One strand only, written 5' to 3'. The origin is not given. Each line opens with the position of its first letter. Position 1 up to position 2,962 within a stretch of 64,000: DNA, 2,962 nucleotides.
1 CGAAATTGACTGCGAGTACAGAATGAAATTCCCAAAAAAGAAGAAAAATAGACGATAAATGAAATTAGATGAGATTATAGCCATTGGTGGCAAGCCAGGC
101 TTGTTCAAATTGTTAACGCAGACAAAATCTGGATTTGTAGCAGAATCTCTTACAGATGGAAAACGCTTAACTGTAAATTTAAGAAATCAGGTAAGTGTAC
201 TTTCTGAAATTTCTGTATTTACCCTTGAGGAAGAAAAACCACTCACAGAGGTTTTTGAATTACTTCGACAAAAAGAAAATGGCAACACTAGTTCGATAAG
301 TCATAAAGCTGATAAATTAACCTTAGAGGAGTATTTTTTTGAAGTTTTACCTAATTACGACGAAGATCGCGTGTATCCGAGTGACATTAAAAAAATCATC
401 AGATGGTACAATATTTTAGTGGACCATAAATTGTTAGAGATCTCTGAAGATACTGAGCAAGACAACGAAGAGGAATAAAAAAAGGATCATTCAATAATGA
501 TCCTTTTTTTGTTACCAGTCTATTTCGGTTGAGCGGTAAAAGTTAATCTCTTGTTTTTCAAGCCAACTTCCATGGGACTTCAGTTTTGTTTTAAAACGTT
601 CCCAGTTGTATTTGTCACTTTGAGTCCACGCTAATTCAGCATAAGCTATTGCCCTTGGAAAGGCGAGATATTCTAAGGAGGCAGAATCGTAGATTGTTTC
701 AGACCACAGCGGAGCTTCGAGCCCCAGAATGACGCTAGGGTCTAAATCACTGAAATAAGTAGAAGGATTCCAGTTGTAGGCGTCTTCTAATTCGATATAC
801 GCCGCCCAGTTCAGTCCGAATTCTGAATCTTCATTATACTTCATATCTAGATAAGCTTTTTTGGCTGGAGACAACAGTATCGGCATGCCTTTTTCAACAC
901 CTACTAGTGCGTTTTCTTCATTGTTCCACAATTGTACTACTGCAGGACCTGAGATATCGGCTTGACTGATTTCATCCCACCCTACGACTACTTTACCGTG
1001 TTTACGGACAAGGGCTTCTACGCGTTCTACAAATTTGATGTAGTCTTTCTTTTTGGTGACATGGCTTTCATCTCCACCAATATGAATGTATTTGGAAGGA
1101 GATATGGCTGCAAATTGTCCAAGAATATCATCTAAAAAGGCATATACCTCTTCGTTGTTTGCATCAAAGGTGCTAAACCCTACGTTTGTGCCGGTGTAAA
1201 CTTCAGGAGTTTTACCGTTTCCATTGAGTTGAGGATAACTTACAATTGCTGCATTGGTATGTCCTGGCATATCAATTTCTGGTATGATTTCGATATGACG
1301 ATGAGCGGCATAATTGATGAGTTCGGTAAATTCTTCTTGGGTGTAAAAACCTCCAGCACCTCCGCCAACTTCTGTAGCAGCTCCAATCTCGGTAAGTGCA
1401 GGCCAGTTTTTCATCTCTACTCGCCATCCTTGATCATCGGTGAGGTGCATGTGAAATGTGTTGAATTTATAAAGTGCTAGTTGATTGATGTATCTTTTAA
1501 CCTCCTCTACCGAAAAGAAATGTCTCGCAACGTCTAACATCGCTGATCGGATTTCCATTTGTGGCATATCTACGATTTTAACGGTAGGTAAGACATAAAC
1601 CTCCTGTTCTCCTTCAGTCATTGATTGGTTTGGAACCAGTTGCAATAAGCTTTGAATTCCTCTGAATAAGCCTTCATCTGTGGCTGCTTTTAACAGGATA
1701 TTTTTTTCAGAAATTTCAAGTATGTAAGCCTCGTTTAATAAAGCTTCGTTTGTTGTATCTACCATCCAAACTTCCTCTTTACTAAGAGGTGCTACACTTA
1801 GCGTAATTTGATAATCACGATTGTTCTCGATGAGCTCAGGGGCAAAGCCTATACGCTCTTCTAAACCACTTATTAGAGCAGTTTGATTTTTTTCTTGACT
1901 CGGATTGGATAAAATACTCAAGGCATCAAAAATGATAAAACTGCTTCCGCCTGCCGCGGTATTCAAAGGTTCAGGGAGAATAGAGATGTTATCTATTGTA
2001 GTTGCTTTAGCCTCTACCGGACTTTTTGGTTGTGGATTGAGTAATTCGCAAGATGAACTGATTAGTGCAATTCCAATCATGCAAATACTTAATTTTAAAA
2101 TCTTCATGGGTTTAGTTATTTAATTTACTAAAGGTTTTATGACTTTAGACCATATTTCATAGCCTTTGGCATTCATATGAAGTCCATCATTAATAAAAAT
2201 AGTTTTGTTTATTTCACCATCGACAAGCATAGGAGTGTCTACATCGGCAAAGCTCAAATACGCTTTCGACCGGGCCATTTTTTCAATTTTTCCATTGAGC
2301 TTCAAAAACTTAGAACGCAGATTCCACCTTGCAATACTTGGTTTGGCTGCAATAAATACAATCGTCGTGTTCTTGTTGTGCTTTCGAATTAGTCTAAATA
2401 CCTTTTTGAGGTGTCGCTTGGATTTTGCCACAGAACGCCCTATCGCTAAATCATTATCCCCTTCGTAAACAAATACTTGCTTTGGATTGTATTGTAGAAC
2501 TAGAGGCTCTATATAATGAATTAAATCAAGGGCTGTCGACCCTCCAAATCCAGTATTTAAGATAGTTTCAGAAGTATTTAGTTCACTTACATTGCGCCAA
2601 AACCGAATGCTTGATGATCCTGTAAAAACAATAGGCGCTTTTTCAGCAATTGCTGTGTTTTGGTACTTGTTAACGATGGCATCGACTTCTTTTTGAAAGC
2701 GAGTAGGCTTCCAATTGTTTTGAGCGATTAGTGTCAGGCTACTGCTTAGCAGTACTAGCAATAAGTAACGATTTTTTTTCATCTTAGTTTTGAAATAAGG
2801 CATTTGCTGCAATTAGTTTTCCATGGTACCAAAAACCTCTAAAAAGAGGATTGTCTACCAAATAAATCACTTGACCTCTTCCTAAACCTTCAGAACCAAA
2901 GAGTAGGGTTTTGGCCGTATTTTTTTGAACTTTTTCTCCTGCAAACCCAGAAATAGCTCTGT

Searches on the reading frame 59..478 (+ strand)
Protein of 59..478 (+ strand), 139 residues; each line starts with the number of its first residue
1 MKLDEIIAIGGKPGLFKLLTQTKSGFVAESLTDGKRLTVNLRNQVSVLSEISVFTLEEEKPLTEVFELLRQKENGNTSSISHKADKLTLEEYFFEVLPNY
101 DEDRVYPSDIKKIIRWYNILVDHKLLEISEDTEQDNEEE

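Call 9: search_protein_families(library=pfam, proteins=[window:59-475:+], max_evalue=0.001)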
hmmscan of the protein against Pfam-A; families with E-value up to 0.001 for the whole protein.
window:59-475:+ (139 aa): 2 families
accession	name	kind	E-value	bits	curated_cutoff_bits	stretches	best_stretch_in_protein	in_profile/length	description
PF21186.2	DUF6852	-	1.2e-29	103.2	27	1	51-120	1-71/71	Domain of unknown function (DUF6852)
PF18347.7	DUF5606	-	8e-20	71.2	25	1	3-48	1-46/46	Domain of unknown function (DUF5606)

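Call 32: find_encoding_contigs(protein=window:59-478:+, flank=10000, max_places=3)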
Protein window:59-478:+ (139 aa): 16 contigs read that carry it; 3 places shown.
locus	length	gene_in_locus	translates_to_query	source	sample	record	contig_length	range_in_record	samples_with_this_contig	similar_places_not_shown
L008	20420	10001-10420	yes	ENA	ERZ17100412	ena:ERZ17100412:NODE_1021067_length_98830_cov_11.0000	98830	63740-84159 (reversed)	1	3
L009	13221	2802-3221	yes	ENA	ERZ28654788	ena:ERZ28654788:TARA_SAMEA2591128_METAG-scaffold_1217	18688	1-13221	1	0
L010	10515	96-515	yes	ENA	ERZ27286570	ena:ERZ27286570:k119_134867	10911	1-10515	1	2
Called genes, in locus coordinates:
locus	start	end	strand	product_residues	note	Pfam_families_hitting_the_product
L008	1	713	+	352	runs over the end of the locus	-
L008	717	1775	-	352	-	PF04245:NA37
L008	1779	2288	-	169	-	PF07929:PRiA4_ORF3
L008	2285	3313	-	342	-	PF02628:COX15-CtaA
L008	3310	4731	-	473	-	PF01743:PolyA_pol, PF12627:PolyA_pol_RNAbd, PF01966:HD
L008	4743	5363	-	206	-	PF01300:Sua5_yciO_yrdC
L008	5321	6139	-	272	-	-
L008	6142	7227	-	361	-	PF13439:Glyco_transf_4, PF00534:Glycos_transf_1, PF13692:Glyco_trans_1_4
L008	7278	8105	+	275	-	PF00535:Glycos_transf_2, PF10111:Glyco_tranf_2_2 (faint)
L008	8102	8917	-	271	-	PF14805:THDPS_N_2, PF00132:Hexapep (weak), PF14602:Hexapep_2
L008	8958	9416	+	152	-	PF03652:RuvX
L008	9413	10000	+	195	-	PF01327:Pep_deformylase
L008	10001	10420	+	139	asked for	PF18347:DUF5606, PF21186:DUF6852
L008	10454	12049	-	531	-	PF02838:Glyco_hydro_20b, PF00728:Glyco_hydro_20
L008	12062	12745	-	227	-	PF00657:Lipase_GDSL (weak), PF13472:Lipase_GDSL_2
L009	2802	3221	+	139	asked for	PF18347:DUF5606, PF21186:DUF6852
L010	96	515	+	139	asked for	PF18347:DUF5606, PF21186:DUF6852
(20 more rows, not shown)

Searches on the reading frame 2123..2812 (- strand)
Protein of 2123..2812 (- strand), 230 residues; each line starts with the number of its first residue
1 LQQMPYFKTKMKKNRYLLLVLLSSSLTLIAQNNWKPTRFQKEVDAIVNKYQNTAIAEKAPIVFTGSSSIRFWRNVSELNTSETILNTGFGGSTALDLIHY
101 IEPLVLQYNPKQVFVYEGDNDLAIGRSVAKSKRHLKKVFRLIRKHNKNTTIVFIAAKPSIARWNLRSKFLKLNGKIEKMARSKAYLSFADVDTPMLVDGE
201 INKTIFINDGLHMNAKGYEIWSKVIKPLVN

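Call 9: search_protein_families(library=pfam, proteins=[window:2123-2812:-], max_evalue=0.001)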
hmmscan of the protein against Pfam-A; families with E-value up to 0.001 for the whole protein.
window:2123-2812:- (230 aa): 2 families
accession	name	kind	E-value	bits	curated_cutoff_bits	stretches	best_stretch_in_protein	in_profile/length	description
PF13472.12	Lipase_GDSL_2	-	9.8e-17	62.4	32.9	1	72-220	24-178/178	GDSL-like Lipase/Acylhydrolase family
PF00657.28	Lipase_GDSL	-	1.6e-07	32.2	23.6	1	80-223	40-206/208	GDSL-like Lipase/Acylhydrolase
